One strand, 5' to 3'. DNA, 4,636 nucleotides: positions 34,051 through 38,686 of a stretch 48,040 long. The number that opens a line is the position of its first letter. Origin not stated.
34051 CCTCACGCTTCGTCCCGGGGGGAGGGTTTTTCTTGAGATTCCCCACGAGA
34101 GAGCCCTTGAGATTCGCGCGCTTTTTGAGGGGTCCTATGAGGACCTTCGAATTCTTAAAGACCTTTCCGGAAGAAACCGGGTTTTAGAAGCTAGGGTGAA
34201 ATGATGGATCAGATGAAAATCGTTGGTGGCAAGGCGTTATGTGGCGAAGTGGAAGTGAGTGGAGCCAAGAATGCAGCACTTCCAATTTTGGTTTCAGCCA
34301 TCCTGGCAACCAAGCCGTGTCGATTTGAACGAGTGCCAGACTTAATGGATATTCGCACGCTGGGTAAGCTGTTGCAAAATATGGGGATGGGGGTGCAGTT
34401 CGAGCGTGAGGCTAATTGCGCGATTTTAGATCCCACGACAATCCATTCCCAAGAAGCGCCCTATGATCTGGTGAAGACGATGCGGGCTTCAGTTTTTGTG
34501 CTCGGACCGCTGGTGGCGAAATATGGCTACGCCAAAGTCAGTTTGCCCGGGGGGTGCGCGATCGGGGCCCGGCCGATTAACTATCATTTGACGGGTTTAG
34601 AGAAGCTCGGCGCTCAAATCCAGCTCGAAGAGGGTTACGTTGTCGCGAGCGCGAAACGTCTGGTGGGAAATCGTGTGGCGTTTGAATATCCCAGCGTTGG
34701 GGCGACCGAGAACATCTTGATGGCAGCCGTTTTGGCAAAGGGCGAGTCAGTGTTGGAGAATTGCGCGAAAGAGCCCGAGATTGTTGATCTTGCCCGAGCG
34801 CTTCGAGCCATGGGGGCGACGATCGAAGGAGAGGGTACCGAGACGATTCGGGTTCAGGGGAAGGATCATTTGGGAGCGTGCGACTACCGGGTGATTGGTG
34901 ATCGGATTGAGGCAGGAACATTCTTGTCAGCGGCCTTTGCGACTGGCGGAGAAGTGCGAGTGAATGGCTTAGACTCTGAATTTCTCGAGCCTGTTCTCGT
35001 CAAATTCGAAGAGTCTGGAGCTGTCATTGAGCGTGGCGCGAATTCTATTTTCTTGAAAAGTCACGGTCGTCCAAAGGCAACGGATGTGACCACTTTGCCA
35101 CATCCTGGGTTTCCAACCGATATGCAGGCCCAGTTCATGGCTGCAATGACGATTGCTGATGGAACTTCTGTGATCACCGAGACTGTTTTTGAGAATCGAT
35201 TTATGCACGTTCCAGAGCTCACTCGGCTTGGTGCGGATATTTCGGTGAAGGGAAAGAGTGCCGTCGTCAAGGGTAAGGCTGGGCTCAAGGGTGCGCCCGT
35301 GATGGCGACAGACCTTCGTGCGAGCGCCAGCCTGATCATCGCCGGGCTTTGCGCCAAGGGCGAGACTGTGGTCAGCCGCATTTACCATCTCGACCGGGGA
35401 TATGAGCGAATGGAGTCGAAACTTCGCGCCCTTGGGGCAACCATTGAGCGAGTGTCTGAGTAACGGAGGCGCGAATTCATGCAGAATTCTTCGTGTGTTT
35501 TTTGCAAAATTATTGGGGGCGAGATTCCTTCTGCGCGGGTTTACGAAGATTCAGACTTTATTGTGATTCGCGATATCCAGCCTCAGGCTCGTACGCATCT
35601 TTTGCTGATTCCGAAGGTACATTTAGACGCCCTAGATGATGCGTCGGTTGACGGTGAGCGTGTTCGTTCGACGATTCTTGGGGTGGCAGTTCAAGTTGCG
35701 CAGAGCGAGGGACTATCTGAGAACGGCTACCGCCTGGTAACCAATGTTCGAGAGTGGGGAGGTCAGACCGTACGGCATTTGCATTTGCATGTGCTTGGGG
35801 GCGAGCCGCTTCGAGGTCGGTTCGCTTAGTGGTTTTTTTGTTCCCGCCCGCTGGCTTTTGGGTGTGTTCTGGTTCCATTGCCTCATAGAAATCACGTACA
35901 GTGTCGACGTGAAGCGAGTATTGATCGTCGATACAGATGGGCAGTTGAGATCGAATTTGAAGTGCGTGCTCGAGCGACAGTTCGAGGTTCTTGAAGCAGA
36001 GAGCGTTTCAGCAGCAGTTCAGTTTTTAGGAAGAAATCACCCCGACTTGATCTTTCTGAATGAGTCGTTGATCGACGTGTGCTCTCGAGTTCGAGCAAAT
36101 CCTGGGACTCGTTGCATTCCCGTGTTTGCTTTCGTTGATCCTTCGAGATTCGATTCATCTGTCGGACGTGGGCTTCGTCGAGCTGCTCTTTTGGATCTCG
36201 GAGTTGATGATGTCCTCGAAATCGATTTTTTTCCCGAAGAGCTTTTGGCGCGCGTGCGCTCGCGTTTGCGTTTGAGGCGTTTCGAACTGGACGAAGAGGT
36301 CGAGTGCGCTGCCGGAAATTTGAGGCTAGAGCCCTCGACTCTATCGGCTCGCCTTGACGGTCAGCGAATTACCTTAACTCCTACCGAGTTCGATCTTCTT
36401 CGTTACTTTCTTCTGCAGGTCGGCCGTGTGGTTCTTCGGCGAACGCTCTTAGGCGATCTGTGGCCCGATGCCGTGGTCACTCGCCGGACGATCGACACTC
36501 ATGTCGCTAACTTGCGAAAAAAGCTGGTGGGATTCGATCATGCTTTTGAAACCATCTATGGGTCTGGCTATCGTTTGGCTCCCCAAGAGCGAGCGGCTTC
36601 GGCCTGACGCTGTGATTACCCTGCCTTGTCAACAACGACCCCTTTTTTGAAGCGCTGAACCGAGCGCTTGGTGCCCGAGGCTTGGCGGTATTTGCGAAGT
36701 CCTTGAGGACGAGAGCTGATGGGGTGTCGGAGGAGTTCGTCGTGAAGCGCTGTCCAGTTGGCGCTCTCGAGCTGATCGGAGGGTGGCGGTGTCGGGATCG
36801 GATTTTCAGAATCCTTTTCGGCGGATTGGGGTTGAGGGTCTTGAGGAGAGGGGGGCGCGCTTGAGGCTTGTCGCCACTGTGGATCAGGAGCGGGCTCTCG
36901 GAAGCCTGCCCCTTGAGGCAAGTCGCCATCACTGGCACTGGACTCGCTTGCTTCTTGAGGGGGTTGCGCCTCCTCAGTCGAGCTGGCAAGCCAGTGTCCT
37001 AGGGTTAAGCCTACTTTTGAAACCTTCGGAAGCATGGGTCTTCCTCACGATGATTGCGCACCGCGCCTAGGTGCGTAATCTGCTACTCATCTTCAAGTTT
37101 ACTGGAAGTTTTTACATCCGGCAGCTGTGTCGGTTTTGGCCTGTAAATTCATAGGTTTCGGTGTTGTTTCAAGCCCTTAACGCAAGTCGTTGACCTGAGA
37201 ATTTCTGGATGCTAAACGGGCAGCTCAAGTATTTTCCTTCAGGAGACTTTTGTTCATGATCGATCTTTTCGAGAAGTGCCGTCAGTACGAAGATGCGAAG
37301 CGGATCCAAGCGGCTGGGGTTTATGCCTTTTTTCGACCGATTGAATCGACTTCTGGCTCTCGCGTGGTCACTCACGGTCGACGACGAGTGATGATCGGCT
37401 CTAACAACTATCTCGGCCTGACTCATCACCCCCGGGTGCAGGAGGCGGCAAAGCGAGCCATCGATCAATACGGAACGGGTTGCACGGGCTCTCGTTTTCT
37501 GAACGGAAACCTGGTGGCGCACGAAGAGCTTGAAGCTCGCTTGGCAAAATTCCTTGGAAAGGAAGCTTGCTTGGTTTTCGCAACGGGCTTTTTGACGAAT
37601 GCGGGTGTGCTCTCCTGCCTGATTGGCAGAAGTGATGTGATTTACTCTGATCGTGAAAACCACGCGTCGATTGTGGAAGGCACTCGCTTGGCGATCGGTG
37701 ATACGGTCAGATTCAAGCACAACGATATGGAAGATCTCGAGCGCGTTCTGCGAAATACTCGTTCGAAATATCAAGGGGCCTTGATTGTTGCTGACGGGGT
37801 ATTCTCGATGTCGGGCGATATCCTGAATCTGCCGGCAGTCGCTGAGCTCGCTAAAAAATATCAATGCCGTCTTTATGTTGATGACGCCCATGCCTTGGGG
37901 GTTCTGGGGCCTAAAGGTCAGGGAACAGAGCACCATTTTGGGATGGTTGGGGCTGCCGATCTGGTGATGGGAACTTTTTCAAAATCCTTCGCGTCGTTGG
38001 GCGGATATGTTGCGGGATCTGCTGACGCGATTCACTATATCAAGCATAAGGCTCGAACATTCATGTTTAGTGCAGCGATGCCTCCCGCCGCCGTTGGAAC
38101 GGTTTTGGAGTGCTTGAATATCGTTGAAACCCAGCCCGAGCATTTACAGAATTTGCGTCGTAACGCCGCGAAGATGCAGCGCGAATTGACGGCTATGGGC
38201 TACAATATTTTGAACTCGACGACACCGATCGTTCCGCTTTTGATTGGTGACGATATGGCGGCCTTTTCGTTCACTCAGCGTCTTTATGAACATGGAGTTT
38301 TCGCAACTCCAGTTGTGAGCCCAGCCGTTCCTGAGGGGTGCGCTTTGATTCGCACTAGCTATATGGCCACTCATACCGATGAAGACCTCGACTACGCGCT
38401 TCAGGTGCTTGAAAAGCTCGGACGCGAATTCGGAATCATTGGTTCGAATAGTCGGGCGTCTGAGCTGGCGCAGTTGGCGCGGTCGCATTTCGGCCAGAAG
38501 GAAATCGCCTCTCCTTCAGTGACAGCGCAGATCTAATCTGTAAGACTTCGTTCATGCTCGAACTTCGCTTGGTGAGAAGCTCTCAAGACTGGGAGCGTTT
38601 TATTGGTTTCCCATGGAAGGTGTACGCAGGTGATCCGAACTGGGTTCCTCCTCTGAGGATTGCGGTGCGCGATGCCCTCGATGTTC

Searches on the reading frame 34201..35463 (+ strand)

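Call 65: search_protein_families(library=pfam, proteins=[window:34201-35463:+], max_evalue=0.00001)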
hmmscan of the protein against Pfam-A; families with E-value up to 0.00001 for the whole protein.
window:34201-35463:+ (420 aa): 1 family
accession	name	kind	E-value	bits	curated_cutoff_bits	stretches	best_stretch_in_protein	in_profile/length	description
PF00275.25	EPSP_synthase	-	9e-109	364.4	22.8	1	9-408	3-417/417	EPSP synthase (3-phosphoshikimate 1-carboxyvinyltransferase)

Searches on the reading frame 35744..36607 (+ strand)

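Call 65: search_protein_families(library=pfam, proteins=[window:35744-36607:+], max_evalue=0.00001)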
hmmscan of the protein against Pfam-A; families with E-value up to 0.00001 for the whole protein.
window:35744-36607:+ (287 aa): 1 family
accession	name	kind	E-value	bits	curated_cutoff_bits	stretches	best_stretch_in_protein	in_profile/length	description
PF00486.34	Trans_reg_C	-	8.4e-18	64.7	26.2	1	206-278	1-77/77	Transcriptional regulatory protein, C terminal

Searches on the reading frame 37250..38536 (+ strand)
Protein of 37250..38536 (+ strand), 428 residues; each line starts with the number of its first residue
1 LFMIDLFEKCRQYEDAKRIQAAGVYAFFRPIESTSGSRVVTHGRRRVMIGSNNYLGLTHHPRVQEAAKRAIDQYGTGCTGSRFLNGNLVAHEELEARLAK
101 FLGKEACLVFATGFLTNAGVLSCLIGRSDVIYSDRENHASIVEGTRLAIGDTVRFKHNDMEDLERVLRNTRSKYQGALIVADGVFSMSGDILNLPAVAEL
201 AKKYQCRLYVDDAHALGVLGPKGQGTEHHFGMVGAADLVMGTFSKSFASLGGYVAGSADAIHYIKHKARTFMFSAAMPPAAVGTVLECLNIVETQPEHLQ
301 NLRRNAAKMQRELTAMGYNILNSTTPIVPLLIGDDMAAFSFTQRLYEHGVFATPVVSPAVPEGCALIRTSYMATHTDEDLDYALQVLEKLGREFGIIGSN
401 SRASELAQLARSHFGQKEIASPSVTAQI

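Call 65: search_protein_families(library=pfam, proteins=[window:37250-38536:+], max_evalue=0.00001)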
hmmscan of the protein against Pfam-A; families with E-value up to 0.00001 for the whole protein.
window:37250-38536:+ (428 aa): 2 families
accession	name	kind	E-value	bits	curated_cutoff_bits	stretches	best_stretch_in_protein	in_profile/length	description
PF00155.27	Aminotran_1_2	-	2.2e-53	182.2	19.7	1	49-387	6-361/361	Aminotransferase class I and II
PF01212.27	Beta_elim_lyase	-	2.9e-08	33.8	27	1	92-324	35-276/288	Beta-eliminating lyase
